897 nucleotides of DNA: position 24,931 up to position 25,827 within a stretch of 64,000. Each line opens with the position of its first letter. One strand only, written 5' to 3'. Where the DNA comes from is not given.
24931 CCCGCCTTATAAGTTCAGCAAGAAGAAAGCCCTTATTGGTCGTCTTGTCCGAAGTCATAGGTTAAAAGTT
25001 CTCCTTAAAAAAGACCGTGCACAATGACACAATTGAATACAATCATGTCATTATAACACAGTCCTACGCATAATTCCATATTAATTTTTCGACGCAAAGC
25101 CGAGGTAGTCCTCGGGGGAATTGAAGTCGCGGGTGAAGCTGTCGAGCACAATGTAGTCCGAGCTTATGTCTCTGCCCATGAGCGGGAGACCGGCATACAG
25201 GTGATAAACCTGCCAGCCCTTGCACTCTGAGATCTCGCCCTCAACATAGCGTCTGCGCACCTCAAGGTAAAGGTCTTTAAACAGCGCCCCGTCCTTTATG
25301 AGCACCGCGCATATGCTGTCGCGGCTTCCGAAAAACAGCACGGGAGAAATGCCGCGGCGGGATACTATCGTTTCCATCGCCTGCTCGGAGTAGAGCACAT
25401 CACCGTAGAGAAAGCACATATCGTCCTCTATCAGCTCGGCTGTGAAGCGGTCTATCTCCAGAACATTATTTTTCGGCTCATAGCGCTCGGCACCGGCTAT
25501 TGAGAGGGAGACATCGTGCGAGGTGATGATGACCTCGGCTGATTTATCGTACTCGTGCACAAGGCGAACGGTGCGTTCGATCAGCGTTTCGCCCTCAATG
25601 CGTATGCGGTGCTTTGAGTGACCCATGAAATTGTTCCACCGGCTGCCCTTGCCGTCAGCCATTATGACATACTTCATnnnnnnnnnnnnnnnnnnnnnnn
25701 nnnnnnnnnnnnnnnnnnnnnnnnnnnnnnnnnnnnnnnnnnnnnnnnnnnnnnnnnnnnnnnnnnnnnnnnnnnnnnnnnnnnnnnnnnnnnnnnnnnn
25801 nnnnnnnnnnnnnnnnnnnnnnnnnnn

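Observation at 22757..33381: Teichoic-acid-type polymer locus loaded with five ATP-grasp 'sugar-transfer associated' domains: a candidate Dlt-independent amino-acid/peptide decoration system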

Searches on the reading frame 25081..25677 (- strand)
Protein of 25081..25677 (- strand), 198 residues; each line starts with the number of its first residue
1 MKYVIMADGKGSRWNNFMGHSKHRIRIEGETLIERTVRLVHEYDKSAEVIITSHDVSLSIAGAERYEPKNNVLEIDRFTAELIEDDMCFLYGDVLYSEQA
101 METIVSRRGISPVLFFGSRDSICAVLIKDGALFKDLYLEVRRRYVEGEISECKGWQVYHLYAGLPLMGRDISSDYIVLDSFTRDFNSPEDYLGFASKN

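Call 3: search_protein_families(library=pfam, proteins=[window:25081-25677:-], max_evalue=0.01)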
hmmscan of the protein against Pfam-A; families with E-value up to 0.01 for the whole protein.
window:25081-25677:- (198 aa): 2 families
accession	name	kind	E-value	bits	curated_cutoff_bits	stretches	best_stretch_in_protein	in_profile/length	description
PF12804.13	NTP_transf_3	-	0.00077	20.1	27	1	4-55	2-48/160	MobA-like NTP transferase domain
PF01128.25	IspD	-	0.00082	19.6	27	1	3-55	3-53/221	2-C-methyl-D-erythritol 4-phosphate cytidylyltransferase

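Call 4: search_protein_families(library=ncbifam, proteins=[window:25081-25677:-], max_evalue=0.01)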
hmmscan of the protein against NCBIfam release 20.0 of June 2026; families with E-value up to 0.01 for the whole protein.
window:25081-25677:- (198 aa): 4 families
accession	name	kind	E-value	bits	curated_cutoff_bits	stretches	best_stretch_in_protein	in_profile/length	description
NF041173.1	Sug_nt_acttase_Thmprot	equivalog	1.8e-07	30.5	600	1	1-108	1-120/405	bifunctional sugar-1-phosphate nucleotidylyltransferase/acetyltransferase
TIGR03310.1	matur_MocA_YgfJ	equivalog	0.00018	21.5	186.45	1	4-59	3-54/188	molybdenum cofactor cytidylyltransferase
TIGR03992.1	Arch_glmU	subfamily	0.0003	19.8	292.1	1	1-108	1-121/393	bifunctional sugar-1-phosphate nucleotidylyltransferase/acetyltransferase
TIGR00453.1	ispD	equivalog_domain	0.001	18.6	181.3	1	4-57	3-54/219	2-C-methyl-D-erythritol 4-phosphate cytidylyltransferase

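Call 28: search_solved_structures(query=A2, max_evalue=1, show_alignments=2)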
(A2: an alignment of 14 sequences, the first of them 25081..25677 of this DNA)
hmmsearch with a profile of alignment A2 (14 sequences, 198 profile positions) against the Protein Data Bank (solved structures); distinct sequences matched with E-value up to 1: 15.
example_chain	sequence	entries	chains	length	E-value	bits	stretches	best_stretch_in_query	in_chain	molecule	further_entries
4zch_A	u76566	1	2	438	0.0039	20.3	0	84-123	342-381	Tumor necrosis factor ligand superfamily member 13,Tumor necrosis factor ligand superfamil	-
2ggo_A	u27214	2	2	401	0.051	16.7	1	1-112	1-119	401aa long hypothetical glucose-1-phosphate thymidylyltransferase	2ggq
2v0h_A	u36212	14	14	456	0.055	16.6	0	4-110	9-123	BIFUNCTIONAL PROTEIN GLMU | GLUCOSAMINE-1-PHOSPHATE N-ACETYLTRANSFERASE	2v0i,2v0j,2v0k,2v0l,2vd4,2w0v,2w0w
2xme_A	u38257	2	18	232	0.16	15.1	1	1-54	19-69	CTP-INOSITOL-1-PHOSPHATE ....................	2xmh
1w55_A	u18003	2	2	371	0.25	14.4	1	1-68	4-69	ISPD/ISPF BIFUNCTIONAL ENZYME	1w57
6jq8_A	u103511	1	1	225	0.25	14.4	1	4-73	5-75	Putative 6-deoxy-D-mannoheptose pathway protein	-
3rsb_A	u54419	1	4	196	0.28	14.2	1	2-85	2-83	Adenosylcobinamide-phosphate guanylyltransferase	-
2mzb_A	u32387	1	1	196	0.29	14.2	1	2-85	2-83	Adenosylcobinamide-phosphate guanylyltransferase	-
6pd1_A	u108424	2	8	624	0.44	13.6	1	3-112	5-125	Nucleotidyl transferase/aminotransferase, class V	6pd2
1hm0_A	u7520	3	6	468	0.54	13.3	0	4-59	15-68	N-ACETYLGLUCOSAMINE 1-PHOSPHATE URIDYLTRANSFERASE | UDP-N-ACETYLGLUCOSAMINE-1-PHOSPHATE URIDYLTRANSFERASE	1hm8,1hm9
4aaw_A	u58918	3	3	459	0.6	13.2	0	4-59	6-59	BIFUNCTIONAL PROTEIN GLMU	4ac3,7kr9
1g95_A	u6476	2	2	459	0.6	13.2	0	4-59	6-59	N-ACETYLGLUCOSAMINE-1-PHOSPHATE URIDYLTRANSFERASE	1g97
5xhw_A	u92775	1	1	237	0.7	13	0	4-72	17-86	Putative 6-deoxy-D-mannoheptose pathway protein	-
4mnd_A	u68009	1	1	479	0.8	12.8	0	1-54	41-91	CTP L-myo-inositol-1-phosphate cytidylyltransferase/CDP-L-myo-inositol myo-inositolphospho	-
6fxn_A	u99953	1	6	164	0.98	12.5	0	84-124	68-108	Tumor necrosis factor ligand superfamily member 13B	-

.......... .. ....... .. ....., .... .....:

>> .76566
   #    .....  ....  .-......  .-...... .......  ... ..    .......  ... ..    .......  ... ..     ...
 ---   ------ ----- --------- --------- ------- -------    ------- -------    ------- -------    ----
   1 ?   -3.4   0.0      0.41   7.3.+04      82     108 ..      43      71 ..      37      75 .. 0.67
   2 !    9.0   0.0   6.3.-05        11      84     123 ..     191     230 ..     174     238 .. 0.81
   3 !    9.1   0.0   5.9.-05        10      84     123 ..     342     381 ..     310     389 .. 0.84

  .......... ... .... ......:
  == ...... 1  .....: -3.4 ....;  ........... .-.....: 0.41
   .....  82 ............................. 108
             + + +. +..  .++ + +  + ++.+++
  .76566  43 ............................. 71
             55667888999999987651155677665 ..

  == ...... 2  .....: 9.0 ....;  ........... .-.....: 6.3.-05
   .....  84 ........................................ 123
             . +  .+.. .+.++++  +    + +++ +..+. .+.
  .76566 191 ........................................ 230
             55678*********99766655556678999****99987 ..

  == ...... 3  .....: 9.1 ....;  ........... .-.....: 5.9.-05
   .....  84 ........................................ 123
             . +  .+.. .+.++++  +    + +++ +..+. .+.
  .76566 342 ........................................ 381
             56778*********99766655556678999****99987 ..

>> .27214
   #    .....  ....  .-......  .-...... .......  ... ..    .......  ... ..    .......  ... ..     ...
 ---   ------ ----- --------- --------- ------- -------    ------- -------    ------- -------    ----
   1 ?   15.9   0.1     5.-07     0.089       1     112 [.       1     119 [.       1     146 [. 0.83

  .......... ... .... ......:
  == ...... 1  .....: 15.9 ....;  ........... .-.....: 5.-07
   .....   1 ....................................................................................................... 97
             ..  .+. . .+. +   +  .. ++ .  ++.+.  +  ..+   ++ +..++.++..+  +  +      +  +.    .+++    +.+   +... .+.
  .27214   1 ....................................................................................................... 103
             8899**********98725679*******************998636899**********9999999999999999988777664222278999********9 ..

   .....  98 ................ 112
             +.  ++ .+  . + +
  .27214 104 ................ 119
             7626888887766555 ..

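Call 55: find_homologous_proteins(query=window:25081-25677:-, max_evalue=0.001)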
Query window:25081-25677:- (198 aa): 729 proteins with E <= 0.001 among 832 candidates; the best 120 are listed.
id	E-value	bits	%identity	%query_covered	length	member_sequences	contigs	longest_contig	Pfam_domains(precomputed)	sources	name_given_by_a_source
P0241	5.3e-127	439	98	100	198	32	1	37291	-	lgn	-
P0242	1.9e-110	385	85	100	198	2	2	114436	-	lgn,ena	-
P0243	2.4e-100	352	78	100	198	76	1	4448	-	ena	-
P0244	1.8e-99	350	75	100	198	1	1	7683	-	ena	-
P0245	2.4e-99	349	75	100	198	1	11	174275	-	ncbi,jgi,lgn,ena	-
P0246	2.4e-99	349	75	100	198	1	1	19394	-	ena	-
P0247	3.6e-99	349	77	100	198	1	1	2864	-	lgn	-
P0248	5.9e-99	348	76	100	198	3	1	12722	PF12804.14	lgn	-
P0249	8.8e-99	347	75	100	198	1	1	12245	-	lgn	-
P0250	1.1e-98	347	76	100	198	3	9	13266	-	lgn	-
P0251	4.4e-98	345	75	100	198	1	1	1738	-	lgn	-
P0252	1.4e-97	343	74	100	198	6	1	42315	-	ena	-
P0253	1.1e-96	340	75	100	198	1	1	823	-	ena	-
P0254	1.7e-96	340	77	97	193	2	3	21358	-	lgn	-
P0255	1.9e-96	340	75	97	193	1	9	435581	-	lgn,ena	-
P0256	2.6e-96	339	74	99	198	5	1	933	PF12804.14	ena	-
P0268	2.4e-95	336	73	99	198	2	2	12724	PF12804.14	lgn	-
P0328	1.5e-79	285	66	100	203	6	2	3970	PF12804.14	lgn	-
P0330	3.8e-79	283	64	98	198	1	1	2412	PF12804.14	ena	-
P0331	8.6e-78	279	63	98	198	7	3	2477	PF12804.14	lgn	-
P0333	1.1e-77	279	62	99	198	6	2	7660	PF12804.14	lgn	-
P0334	1.2e-77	278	63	98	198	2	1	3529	PF12804.14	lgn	-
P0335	1.8e-77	278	62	98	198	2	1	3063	PF12804.14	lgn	-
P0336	2.3e-77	277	63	98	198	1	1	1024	PF12804.14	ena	-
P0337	8.6e-77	276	62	98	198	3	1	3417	PF12804.14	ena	-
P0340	3.7e-76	273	63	96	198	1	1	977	PF12804.14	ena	-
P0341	6.2e-76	273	62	99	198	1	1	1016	PF12804.14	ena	-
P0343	5.1e-75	270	61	98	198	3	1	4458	PF12804.14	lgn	-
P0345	1.9e-74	268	61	99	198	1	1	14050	PF12804.14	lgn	-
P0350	1.3e-73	265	61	100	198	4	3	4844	PF12804.14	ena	-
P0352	2.6e-73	264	60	99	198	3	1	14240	PF12804.14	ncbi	-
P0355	8.7e-73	262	59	99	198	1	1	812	PF12804.14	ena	-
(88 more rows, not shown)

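Call 63: predict_structure(alignment_id=A5)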
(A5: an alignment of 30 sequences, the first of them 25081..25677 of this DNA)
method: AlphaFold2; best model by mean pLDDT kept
length: 198 residues; sequences in the alignment: 30
mean_pLDDT: 88.1   pTM: 0.86
mean pLDDT of the five models: 88.1, 86.7, 85.9, 85.9, 85.1
residues with pLDDT >= 90: 118; 70-90: 63; 50-70: 15; < 50: 2
segments of 3 or more residues with pLDDT < 50: none
pLDDT, mean of each block of 10 residues (from residue 1): 82 55 78 95 97 88 89 77 94 93 95 94 95 96 94 92 92 92 80 79
secondary structure, 60 per line:
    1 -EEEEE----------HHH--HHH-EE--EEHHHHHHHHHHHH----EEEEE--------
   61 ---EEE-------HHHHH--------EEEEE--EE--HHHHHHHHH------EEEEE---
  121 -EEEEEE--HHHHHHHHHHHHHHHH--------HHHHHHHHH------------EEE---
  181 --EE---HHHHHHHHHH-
elements in order: E2-6 H32-43 E48-52 E64-66 H74-78 E87-91 H98-106 E113-117 E122-127 H130-145 H154-162 E175-177 H188-197

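Call 67: fold_search(model_id=the predicted structure, library=pdb)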
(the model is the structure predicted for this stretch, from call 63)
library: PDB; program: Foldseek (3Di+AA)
matches with E <= 10: 880; with E <= 0.001: 146
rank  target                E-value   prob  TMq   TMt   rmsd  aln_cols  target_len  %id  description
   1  6pd2_A                4.4e-06  1.00  0.70  0.25   4.3       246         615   15  PntC-AEPT: fusion protein of phosphonate-specific cytidylyltransferase and 2-aminoethylphosphonate (AEP) transaminase  (released 2019-08-07)
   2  6pd2_C                5.3e-06  1.00  0.67  0.25   4.7       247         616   16  PntC-AEPT: fusion protein of phosphonate-specific cytidylyltransferase and 2-aminoethylphosphonate (AEP) transaminase  (released 2019-08-07)
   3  6b5e_H                1.2e-05  1.00  0.64  0.48   5.0       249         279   17  Mycobacterium tuberculosis RmlA in complex with dTDP-glucose (released 2018-02-21)
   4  1e5k                  1.2e-05  1.00  0.60  0.62   4.6       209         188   16  CRYSTAL STRUCTURE OF THE MOLYBDENUM COFACTOR BIOSYNTHESIS PROTEIN MOBA (PROTEIN FA) FROM ESCHERICHIA COLI AT NEAR ATOMIC (released 2000-11-07)
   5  3rsb_C                1.4e-05  1.00  0.53  0.57   6.3       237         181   11  Structure of the Archaeal GTP:AdoCbi-P Guanylyltransferase (CobY) from Methanocaldococcus jannaschii (released 2011-05-18)
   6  6b5e_A                1.8e-05  1.00  0.65  0.48   4.8       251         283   16  Mycobacterium tuberculosis RmlA in complex with dTDP-glucose (released 2018-02-21)
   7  6b5k_B                1.8e-05  1.00  0.64  0.49   4.8       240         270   16  Mycobacterium tuberculosis RmlA in complex with Mg/dTTP (released 2018-02-21)
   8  1h4c                  2.1e-05  1.00  0.59  0.62   4.7       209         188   15  Biochemical and Structural Analysis of the Molybdenum Cofactor Biosynthesis protein MobA (released 2003-05-08)
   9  4hoc_A                2.2e-05  1.00  0.66  0.48   4.5       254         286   14  Crystal structure of glucose 1-phosphate thymidylyltransferase from Aneurinibacillus thermoaerophilus complexed with U (released 2013-10-23)
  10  5ddv                  2.2e-05  1.00  0.61  0.56   5.8       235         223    9  Crystal structure of IspD from Bacillus subtilis at 2.30 Angstroms resolution, crystal form II (released 2016-08-31)
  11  6b5e_F                2.2e-05  1.00  0.62  0.46   5.1       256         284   16  Mycobacterium tuberculosis RmlA in complex with dTDP-glucose (released 2018-02-21)
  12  1h4d                  2.2e-05  1.00  0.60  0.62   4.6       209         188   15  Biochemical and Structural Analysis of the Molybdenum Cofactor Biosynthesis protein MobA (released 2003-05-08)
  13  2y6p_C                2.5e-05  1.00  0.61  0.54   5.2       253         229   13  Evidence for a Two-Metal-Ion-Mechanism in the Kdo- Cytidylyltransferase KdsB (released 2011-08-24)
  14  5hs2_A                2.7e-05  1.00  0.62  0.56   4.9       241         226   10  Crystal structure of IspD complexed with CTP and Mg2+ from Bacillus subtilis at 1.90 Angstroms resolution (released 2016-11-23)
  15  6b5e_B                2.7e-05  1.00  0.64  0.47   4.8       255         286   17  Mycobacterium tuberculosis RmlA in complex with dTDP-glucose (released 2018-02-21)
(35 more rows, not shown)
